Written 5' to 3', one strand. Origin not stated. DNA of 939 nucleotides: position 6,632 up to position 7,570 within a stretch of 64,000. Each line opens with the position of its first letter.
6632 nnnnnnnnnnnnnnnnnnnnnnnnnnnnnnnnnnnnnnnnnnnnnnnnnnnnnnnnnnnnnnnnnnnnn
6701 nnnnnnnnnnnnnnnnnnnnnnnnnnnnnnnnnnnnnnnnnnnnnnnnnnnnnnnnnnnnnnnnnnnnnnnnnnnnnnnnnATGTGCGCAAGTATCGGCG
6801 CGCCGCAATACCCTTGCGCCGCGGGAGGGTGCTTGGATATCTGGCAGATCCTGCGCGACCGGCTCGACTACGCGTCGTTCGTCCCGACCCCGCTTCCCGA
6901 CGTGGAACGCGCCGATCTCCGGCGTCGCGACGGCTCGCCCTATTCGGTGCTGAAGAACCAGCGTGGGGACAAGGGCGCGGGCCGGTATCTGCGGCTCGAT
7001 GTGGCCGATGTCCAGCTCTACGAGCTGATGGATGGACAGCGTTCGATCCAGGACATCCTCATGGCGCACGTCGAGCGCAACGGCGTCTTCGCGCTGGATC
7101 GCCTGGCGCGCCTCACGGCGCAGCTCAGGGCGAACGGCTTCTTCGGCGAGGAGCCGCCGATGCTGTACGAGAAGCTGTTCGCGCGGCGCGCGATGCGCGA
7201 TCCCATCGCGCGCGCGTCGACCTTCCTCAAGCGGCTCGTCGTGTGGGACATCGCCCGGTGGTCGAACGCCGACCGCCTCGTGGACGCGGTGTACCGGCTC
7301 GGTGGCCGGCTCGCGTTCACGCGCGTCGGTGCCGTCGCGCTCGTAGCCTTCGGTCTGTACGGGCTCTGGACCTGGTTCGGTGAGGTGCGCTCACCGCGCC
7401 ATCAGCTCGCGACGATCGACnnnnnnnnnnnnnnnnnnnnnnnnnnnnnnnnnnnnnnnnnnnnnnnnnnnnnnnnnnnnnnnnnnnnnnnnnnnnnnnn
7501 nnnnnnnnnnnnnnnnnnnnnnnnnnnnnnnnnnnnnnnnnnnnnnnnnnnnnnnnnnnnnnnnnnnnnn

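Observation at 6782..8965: M50 (SpoIVFB-type) protease with tandem cNMP-binding domains in place of CBS, plus an N-terminal PqqD/RRE-like domain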

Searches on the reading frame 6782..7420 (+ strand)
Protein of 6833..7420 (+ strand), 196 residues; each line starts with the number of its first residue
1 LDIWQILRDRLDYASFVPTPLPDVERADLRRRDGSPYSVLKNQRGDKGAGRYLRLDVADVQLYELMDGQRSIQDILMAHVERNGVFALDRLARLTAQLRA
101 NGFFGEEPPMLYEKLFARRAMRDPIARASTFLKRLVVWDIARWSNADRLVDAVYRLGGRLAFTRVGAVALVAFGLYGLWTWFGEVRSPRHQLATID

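Call 6: search_protein_families(library=pfam, proteins=[window:6782-7330:+], max_evalue=10)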
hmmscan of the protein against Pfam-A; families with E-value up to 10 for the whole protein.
window:6782-7330:+ (183 aa): 0 families

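Call 21: search_protein_families(library=ncbifam, proteins=[window:6833-7420:+], max_evalue=10)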
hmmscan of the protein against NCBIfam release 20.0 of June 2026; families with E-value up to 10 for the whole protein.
window:6833-7420:+ (196 aa): 1 family
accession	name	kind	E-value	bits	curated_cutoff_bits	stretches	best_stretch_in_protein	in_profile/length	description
NF050149.1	RiPP_bind_ApyI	equivalog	0.074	12.3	200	1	43-100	199-254/260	RiPP maturation protein ApyI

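Call 58: predict_structure(alignment_id=A4)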
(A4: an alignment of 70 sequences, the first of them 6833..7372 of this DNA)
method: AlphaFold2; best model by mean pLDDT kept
length: 180 residues; sequences in the alignment: 70
mean_pLDDT: 84.1   pTM: 0.59
mean pLDDT of the five models: 84.1, 83.9, 82.6, 82.3, 81.3
residues with pLDDT >= 90: 89; 70-90: 61; 50-70: 28; < 50: 2
segments of 3 or more residues with pLDDT < 50: none
pLDDT, mean of each block of 10 residues (from residue 1): 77 91 96 97 83 97 97 98 97 95 77 68 76 69 55 70 83 89
secondary structure, 60 per line:
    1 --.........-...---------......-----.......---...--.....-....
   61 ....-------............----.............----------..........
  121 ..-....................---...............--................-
elements in order: H3-11 E25-30 E36-42 E51-55 H57-64 H72-83 H88-100 H111-122 H124-143 H147-161 H164-179

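Call 60: fold_search(model_id=the predicted structure, library=pdb)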
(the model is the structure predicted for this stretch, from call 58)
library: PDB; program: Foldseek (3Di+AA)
matches with E <= 10: 787; with E <= 0.001: 0
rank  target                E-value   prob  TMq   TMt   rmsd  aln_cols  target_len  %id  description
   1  7vyj_A                7.7e-03  1.00  0.39  0.11   3.3        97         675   18  The structure of GdmN in complex with carbamoyl adenylate intermediate (released 2022-11-16)
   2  7vx0_A                1.3e-02  1.00  0.39  0.11   3.3        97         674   18  The structure of GdmN complex with ATP (released 2022-11-16)
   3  7vx0_B                1.5e-02  1.00  0.39  0.11   3.4        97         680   18  The structure of GdmN complex with ATP (released 2022-11-16)
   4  7vzy_B                2.9e-02  0.99  0.35  0.10   3.5        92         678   18  The structure of GdmN complex with AMP and 20-O-methyl-19-chloroproansamitocin (released 2022-11-16)
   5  7vzz_B                3.1e-02  0.99  0.35  0.10   3.8        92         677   20  The structure of GdmN in complex with the natural tetrahedral intermediate, carbamoyl adenylate, and 20-O-methyl-19-ch (released 2022-11-16)
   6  5v1v_A                9.4e-02  0.97  0.34  0.60   4.2        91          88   18  TbiB1 in Complex with the TbiA(alpha) Leader Peptide (released 2018-09-05)
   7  8hci_A                1.2e-01  0.97  0.39  0.27   9.7       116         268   11  Crystal structure of a holoenzyme Fe-free TglHI for Pseudomonas syringae Peptidyl (S) 2-mercaptoglycine biosynthesis (released 2023-08-23)
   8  8hi7_A                1.4e-01  0.92  0.37  0.26  11.3       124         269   10  Crystal structure of a holoenzyme TglHI with two Fe irons for Pseudomonas syringae Peptidyl (S) 2-mercaptoglycine bios (released 2023-08-23)
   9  3nja_A                3.3e-01  0.25  0.14  0.21   8.6        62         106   18  The crystal structure of the PAS domain of a GGDEF family protein from Chromobacterium violaceum ATCC 12472. (released 2010-08-18)
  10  3nja_D                3.5e-01  0.20  0.13  0.20   8.7        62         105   19  The crystal structure of the PAS domain of a GGDEF family protein from Chromobacterium violaceum ATCC 12472. (released 2010-08-18)
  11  8rdj_C                3.5e-01  0.16  0.21  0.06  10.9       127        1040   10  Plastid-encoded RNA polymerase transcription elongation complex (Integrated model) (released 2024-03-13)
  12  7czf_C                4.0e-01  0.23  0.18  0.26  10.6        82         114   18  Crystal structure of Kaposi Sarcoma associated herpesvirus (KSHV ) gHgL in complex with the ligand binding domian (LBD (released 2020-10-21)
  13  8uex_1D               4.2e-01  0.20  0.16  0.08  16.2        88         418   15  In-situ complex I, Deactive class06 (released 2024-06-19)
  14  8fm9_A                4.5e-01  0.47  0.23  0.16   5.6        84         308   12  Nodavirus RNA replication proto-crown, detergent-solubliized C12 multimer (released 2023-02-01)
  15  8zsr_S2               4.5e-01  0.20  0.16  0.09  15.9        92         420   11  Complex I form respirasome open state bound by proguanil (SC-ProgO) (released 2025-12-17)
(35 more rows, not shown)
